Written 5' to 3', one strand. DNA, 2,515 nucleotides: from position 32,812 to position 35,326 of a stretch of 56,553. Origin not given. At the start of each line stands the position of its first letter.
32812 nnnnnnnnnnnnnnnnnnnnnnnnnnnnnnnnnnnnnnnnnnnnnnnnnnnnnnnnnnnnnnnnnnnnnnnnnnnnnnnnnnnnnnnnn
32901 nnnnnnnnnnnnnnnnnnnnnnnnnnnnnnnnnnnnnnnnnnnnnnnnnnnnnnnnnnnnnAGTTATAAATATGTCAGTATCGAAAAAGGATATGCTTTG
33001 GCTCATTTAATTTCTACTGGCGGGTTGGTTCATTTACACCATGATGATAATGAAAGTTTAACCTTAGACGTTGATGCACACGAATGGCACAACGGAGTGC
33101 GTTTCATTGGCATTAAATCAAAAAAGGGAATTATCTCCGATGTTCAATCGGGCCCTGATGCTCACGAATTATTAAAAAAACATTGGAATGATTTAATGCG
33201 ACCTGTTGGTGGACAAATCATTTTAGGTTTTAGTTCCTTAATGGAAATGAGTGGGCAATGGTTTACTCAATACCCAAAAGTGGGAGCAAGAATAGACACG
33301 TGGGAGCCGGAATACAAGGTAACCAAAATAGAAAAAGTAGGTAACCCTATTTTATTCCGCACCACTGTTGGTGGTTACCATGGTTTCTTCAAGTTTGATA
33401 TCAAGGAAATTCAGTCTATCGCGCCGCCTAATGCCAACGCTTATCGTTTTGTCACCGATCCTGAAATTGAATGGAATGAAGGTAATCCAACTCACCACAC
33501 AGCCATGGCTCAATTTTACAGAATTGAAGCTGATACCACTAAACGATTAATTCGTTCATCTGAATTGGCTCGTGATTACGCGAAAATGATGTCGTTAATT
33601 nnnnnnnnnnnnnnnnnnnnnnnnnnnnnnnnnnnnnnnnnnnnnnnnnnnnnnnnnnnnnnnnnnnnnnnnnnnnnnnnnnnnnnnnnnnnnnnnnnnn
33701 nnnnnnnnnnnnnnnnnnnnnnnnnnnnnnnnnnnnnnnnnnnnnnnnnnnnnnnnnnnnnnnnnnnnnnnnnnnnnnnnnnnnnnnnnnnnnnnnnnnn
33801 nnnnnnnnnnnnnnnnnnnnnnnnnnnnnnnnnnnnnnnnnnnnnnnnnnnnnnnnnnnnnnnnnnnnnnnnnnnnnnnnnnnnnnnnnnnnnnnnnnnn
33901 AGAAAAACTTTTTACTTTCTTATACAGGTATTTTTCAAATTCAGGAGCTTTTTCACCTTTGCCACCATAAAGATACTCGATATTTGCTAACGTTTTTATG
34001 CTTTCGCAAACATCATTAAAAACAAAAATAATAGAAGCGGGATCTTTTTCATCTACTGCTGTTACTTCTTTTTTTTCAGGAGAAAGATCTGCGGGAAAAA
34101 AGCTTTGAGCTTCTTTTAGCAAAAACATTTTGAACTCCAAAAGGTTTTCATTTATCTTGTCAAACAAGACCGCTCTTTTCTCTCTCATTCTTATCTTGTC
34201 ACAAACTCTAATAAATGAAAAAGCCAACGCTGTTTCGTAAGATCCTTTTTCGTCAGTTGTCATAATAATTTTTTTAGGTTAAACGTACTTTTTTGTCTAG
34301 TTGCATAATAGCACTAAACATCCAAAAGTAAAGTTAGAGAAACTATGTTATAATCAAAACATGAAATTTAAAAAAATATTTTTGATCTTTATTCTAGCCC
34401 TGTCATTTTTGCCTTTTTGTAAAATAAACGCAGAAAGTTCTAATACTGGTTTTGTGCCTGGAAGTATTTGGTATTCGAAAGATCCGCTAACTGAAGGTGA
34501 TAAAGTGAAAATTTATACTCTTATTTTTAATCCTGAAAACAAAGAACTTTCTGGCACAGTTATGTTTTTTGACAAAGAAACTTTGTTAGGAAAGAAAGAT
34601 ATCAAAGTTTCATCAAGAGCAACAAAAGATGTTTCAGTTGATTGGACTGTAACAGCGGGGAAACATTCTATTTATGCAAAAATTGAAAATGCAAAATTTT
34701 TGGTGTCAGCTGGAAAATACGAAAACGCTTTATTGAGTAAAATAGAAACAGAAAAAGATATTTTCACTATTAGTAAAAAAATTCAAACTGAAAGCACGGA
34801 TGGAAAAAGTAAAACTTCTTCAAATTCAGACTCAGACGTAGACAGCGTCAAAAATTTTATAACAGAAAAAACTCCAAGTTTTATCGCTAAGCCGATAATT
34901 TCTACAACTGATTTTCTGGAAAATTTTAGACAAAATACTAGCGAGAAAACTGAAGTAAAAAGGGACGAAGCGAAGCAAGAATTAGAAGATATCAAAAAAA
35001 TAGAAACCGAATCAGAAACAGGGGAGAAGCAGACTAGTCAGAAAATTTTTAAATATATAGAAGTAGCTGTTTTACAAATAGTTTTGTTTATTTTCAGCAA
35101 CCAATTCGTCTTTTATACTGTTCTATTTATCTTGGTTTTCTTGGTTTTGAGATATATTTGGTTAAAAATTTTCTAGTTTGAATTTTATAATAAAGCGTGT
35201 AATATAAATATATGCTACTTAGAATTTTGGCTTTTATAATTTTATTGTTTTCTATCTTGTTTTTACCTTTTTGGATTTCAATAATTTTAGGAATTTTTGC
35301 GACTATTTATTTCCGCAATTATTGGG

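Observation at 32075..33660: Compositionally foreign 448-aa ORFan between def and tRNA-Gln, with a long leader and strong Shine-Dalgarno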

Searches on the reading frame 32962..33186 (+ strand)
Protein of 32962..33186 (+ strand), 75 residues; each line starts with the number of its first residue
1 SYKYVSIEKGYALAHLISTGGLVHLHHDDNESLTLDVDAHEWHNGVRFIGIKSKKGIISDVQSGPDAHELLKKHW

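Call 73: search_solved_structures(query=window:32962-33186:+, max_evalue=10, show_alignments=3)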
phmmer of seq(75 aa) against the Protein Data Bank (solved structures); distinct sequences matched with E-value up to 10: 0.

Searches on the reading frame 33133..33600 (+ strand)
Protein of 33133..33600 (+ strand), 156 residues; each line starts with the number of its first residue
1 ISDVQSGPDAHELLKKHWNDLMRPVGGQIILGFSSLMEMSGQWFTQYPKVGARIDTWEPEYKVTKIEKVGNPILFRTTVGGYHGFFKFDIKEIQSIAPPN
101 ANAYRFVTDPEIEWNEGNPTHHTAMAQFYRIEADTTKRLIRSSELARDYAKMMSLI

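Call 98: search_solved_structures(query=A7, max_evalue=10, show_alignments=2)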
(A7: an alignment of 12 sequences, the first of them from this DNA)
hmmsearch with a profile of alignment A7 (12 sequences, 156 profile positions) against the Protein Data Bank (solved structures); distinct sequences matched with E-value up to 10: 0.

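Call 104: predict_structure(alignment_id=A7)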
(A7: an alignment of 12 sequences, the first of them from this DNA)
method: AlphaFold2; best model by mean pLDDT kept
length: 156 residues; sequences in the alignment: 12
mean_pLDDT: 82.3   pTM: 0.74
mean pLDDT of the five models: 82.3, 81.6, 62.3, 60.1, 54.4
residues with pLDDT >= 90: 57; 70-90: 72; 50-70: 21; < 50: 6
segments of 3 or more residues with pLDDT < 50: 82-85
pLDDT, mean of each block of 10 residues (from residue 1): 68 89 86 87 80 64 95 80 56 88 90 76 90 93 89 90
secondary structure, 60 per line:
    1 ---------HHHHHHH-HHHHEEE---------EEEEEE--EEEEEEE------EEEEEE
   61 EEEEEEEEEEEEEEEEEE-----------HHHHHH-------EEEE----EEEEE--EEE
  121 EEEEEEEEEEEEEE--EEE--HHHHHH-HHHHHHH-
elements in order: H10-16 H18-21 E22-24 E34-39 E42-48 E55-78 H90-95 E103-106 E111-115 E118-134 E137-139 H142-147 H149-155

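Call 106: fold_search(model_id=the predicted structure, library=pdb)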
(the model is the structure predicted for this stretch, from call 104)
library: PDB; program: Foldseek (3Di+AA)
matches with E <= 10: 335; with E <= 0.001: 0
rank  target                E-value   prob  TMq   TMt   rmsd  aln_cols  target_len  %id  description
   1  4hwa_A                3.5e-01  0.07  0.16  0.11  17.8       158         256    8  Crystal Structure of Escherichia coli MscS Wildtype (Open State) (released 2013-02-13)
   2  2yj0_B                3.9e-01  0.84  0.29  0.61   4.6        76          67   10  X-ray structure of chemically engineered Mycobacterium tuberculosis Dodecin (released 2011-10-12)
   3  9p0n_A                4.1e-01  0.06  0.16  0.11  18.5       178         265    8  MscS in Glyco-DIBMA Native Nanodiscs (C7 symmetry) (released 2026-01-28)
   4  2ux9_B                4.4e-01  0.75  0.28  0.56   5.3        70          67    6  Crystal structure of the T. thermophilus dodecin R65A mutant (released 2007-09-11)
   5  2yj0_A                4.6e-01  0.80  0.29  0.60   4.6        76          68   10  X-ray structure of chemically engineered Mycobacterium tuberculosis Dodecin (released 2011-10-12)
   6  2ux9_A                4.6e-01  0.77  0.28  0.57   4.8        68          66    6  Crystal structure of the T. thermophilus dodecin R65A mutant (released 2007-09-11)
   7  2cc8                  4.6e-01  0.51  0.26  0.48   5.3        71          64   15  Complexes of Dodecin with Flavin and Flavin-like Ligands (released 2006-01-31)
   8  2ux9_C                5.5e-01  0.69  0.28  0.55   5.7        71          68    7  Crystal structure of the T. thermophilus dodecin R65A mutant (released 2007-09-11)
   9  6bdc                  5.8e-01  0.09  0.17  0.21  17.6       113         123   12  Structure of Hcp1 from Flavobacterium johnsoniae (released 2017-12-27)
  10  2vyx_B                6.5e-01  0.69  0.28  0.57   4.8        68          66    6  Crystal structure of the T. thermophilus dodecin W38F mutant (released 2009-11-17)
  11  2v19_A                6.5e-01  0.66  0.29  0.56   5.3        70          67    6  Crystal structure of the T. thermophilus dodecin R45A mutant (released 2007-09-11)
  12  2cz8_A                7.7e-01  0.60  0.28  0.56   5.2        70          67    6  Crystal Structure of tt0972 protein from Thermus thermophilus (released 2006-09-19)
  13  2cz8_D                7.7e-01  0.60  0.28  0.55   5.5        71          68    7  Crystal Structure of tt0972 protein from Thermus thermophilus (released 2006-09-19)
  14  6r1e_A                8.2e-01  0.66  0.29  0.57   5.3        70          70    7  Structure of dodecin from Streptomyces coelicolor (released 2019-03-27)
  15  2cz8_B                8.2e-01  0.60  0.28  0.56   4.8        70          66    8  Crystal Structure of tt0972 protein from Thermus thermophilus (released 2006-09-19)
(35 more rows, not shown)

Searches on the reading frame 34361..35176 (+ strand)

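Call 95: search_protein_families(library=pfam, proteins=[window:34361-35176:+], max_evalue=0.001)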
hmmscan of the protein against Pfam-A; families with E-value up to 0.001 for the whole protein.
window:34361-35176:+ (271 aa): 1 family
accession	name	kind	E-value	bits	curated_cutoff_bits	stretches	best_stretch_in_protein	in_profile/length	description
PF16640.11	Big_3_5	-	0.00031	21.7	35.5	1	43-107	8-68/88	Bacterial Ig-like domain (group 3)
